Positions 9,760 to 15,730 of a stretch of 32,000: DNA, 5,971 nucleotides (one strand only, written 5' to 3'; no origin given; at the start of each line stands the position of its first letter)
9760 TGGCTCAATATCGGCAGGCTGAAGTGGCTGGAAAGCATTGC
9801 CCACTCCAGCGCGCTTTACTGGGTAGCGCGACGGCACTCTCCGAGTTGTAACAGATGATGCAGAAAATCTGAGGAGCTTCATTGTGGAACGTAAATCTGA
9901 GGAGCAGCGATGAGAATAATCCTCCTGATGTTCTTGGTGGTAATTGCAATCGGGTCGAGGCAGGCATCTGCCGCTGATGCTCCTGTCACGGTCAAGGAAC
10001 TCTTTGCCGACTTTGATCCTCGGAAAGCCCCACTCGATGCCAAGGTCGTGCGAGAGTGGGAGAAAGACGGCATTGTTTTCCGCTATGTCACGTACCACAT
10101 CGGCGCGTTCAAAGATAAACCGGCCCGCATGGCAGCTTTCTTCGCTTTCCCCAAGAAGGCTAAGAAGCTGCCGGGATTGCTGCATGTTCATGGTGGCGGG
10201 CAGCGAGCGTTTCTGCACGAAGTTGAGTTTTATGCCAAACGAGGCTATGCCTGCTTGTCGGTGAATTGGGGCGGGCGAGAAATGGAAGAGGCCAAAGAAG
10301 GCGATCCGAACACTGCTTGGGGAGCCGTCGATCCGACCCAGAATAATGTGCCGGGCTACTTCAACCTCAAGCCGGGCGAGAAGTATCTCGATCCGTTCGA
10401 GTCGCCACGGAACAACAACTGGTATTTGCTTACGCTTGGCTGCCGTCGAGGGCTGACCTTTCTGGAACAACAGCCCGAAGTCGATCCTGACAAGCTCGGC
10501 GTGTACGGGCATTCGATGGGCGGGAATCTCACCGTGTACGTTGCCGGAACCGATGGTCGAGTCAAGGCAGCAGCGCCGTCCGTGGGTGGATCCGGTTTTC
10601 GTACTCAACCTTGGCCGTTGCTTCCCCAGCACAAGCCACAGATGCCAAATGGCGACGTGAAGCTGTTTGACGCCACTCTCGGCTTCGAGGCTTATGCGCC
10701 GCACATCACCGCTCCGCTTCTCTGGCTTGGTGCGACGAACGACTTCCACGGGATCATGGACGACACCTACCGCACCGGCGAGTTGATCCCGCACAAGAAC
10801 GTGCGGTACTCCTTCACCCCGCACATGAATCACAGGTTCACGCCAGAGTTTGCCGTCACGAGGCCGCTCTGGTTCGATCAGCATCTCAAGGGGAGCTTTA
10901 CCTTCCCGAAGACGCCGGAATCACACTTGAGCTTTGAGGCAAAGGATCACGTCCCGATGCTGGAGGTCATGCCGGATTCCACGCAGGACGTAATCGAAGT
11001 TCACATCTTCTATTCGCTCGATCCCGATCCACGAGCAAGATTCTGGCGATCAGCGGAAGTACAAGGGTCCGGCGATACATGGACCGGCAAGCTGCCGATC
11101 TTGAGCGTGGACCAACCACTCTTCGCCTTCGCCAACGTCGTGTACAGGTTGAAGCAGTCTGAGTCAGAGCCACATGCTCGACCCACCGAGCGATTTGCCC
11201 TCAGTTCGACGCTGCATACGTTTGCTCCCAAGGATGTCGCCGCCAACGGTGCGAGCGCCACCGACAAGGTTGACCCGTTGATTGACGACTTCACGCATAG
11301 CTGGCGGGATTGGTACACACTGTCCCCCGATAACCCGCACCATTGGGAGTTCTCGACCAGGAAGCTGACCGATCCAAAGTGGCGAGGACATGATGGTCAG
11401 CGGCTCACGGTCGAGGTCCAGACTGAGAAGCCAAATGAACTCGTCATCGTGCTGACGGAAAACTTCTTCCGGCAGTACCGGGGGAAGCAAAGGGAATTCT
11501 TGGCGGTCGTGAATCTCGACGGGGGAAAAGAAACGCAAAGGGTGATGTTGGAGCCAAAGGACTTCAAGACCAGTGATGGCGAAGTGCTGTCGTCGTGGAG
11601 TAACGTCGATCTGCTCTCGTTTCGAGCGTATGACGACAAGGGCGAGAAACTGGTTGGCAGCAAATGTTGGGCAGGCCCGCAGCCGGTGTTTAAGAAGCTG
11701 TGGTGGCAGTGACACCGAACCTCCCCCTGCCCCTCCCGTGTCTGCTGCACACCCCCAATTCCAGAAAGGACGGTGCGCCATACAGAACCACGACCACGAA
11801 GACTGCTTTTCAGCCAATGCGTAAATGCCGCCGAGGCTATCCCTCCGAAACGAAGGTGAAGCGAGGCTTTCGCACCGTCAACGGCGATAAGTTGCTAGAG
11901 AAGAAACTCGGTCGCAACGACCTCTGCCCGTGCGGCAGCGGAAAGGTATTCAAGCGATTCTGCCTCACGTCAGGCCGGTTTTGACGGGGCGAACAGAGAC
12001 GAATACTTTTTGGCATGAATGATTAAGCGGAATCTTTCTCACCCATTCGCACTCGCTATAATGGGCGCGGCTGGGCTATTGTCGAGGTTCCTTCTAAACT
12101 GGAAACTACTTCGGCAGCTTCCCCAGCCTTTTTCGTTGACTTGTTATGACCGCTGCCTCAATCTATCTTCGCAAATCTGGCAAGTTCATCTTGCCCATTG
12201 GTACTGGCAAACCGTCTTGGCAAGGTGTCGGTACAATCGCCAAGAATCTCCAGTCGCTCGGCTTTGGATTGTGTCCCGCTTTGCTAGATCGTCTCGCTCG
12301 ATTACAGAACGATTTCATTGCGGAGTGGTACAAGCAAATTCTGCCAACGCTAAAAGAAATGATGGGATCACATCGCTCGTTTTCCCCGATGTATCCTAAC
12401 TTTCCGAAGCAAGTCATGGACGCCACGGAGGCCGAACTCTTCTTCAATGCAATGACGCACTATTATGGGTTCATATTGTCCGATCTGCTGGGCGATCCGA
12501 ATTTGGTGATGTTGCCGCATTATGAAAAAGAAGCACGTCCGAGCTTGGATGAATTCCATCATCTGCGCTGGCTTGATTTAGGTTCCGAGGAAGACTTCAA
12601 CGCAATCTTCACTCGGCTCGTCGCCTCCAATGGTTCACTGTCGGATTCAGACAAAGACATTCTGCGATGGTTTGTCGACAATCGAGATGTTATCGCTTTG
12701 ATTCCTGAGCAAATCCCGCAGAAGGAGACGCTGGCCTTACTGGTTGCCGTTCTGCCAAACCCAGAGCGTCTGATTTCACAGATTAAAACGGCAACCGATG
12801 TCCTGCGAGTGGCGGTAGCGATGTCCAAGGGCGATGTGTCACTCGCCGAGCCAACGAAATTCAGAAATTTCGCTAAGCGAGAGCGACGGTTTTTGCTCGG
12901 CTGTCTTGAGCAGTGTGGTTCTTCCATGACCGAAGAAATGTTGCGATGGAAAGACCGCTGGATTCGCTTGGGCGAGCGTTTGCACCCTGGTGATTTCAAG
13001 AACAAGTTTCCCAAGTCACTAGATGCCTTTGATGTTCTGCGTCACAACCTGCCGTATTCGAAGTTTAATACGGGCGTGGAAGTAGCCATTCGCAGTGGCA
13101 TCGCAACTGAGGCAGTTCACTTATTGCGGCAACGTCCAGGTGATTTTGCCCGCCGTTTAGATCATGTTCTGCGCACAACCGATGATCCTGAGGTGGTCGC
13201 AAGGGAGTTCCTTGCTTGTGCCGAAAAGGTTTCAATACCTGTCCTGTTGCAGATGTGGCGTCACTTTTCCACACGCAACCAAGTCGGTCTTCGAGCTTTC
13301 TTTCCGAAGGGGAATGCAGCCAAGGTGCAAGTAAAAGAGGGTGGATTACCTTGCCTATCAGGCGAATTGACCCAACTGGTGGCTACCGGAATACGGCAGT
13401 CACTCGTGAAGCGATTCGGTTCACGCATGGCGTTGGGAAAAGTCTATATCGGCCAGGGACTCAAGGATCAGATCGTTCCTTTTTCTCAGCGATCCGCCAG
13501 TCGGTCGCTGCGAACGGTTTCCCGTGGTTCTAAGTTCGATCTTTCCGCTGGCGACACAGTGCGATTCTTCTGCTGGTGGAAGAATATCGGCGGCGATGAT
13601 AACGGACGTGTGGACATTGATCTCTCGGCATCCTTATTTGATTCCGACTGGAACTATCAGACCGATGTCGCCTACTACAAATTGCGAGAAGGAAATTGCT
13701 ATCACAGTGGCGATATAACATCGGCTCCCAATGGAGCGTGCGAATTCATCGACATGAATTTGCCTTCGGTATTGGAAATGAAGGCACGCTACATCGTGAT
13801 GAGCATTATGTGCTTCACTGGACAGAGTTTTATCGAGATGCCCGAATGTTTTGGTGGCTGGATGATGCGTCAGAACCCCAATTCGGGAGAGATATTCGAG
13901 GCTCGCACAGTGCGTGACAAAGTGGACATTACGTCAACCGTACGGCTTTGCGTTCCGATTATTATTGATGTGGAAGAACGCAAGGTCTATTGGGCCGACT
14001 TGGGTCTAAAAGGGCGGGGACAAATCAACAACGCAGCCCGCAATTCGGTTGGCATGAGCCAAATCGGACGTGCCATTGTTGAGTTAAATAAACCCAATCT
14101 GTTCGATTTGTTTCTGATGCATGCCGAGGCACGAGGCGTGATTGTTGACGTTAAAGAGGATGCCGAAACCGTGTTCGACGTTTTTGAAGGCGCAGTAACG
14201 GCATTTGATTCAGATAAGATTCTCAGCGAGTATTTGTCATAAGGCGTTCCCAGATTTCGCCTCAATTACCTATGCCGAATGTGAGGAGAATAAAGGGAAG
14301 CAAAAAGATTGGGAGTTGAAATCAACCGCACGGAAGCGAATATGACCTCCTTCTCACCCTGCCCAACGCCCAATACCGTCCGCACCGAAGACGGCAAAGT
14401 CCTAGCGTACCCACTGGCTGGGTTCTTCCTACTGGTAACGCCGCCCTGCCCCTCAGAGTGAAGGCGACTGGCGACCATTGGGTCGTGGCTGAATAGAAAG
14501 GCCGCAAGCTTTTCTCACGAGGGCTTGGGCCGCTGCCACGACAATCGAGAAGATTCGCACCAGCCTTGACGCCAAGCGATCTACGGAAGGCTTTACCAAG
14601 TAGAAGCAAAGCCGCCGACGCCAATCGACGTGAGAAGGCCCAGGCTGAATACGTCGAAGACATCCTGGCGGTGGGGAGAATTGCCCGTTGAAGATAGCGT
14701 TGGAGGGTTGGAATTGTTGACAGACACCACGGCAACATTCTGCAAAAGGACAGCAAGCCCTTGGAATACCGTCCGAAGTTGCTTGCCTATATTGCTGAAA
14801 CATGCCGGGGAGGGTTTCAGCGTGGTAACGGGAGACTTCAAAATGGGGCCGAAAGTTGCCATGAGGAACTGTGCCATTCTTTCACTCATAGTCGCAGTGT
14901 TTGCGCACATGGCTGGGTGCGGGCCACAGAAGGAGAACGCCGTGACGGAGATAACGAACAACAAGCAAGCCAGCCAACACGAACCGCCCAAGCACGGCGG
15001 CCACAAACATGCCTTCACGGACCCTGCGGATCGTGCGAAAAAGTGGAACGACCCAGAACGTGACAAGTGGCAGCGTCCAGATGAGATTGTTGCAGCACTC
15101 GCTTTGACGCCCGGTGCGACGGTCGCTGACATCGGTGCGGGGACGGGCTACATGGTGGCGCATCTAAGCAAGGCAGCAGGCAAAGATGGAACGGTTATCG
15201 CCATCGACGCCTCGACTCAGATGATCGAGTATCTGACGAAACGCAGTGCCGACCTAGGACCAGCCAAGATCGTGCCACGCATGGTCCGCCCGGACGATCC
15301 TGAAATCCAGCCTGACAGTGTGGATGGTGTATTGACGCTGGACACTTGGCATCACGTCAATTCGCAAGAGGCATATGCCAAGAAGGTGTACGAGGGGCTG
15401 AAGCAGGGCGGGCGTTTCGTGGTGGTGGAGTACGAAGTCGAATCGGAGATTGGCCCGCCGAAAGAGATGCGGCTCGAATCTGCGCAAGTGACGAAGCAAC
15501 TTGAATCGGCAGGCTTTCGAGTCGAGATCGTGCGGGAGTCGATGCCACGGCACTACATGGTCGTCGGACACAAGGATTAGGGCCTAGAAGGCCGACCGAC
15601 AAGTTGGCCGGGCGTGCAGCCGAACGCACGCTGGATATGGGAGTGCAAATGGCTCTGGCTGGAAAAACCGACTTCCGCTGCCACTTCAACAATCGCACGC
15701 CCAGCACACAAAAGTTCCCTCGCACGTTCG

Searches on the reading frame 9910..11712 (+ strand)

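Call 31: search_protein_families(library=pfam, proteins=[window:9910-11712:+], max_evalue=0.001)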
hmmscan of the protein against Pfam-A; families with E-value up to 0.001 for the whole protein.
window:9910-11712:+ (600 aa): 3 families
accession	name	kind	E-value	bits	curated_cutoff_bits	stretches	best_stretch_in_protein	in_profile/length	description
PF05448.18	AXE1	-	8.8e-09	35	21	1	70-224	65-206/321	Acetyl xylan esterase (AXE1)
PF01738.24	DLH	-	2.5e-08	34.2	21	1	181-310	84-188/217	Dienelactone hydrolase family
PF00326.27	Peptidase_S9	-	9.1e-05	22.5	22.6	1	183-236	53-107/213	Prolyl oligopeptidase family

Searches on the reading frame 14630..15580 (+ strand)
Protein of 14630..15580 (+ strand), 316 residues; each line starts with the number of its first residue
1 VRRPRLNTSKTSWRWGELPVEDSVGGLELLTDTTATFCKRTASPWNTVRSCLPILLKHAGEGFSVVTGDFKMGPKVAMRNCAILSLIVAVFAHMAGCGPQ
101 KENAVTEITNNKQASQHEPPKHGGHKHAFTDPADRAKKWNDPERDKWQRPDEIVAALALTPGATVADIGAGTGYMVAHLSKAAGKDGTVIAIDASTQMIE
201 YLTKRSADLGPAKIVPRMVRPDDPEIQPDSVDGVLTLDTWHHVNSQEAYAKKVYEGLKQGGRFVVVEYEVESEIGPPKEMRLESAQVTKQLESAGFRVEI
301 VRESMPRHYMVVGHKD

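Call 31: search_protein_families(library=pfam, proteins=[window:14630-15580:+], max_evalue=0.001)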
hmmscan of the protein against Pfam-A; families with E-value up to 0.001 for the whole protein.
window:14630-15580:+ (316 aa): 11 families
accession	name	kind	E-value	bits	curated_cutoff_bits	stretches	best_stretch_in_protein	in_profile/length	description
PF13649.12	Methyltransf_25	-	4.7e-13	50.1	27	1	165-261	1-97/97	Methyltransferase domain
PF08241.18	Methyltransf_11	-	3e-12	47.4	21.2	1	167-265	2-95/95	Methyltransferase domain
PF08242.18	Methyltransf_12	-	6.3e-12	46.5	30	1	167-263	2-98/98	Methyltransferase domain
PF13847.12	Methyltransf_31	-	6.5e-12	45.8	27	1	160-285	2-127/145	Methyltransferase domain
PF13489.12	Methyltransf_23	-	8.3e-10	39.1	27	1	152-277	11-124/164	Methyltransferase domain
PF01209.24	Ubie_methyltran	-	2.1e-08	34.3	20.1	1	145-268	33-154/233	ubiE/COQ5 methyltransferase family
PF02353.26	CMAS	-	4.8e-07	29.8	27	1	148-265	49-164/273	Mycolic acid cyclopropane synthetase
PF01135.25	PCMT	-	7.9e-07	29.5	20.3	1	156-210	68-122/210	Protein-L-isoaspartate(D-aspartate) O-methyltransferase (PCMT)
PF13679.12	Methyltransf_32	-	0.00031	21.2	27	1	160-213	24-80/143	Methyltransferase domain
PF00398.26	RrnaAD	-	0.00048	19.8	24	1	151-207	20-73/263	Ribosomal RNA adenine dimethylase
PF01269.23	Fibrillarin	-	0.00073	19.2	27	1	154-204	64-114/227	Fibrillarin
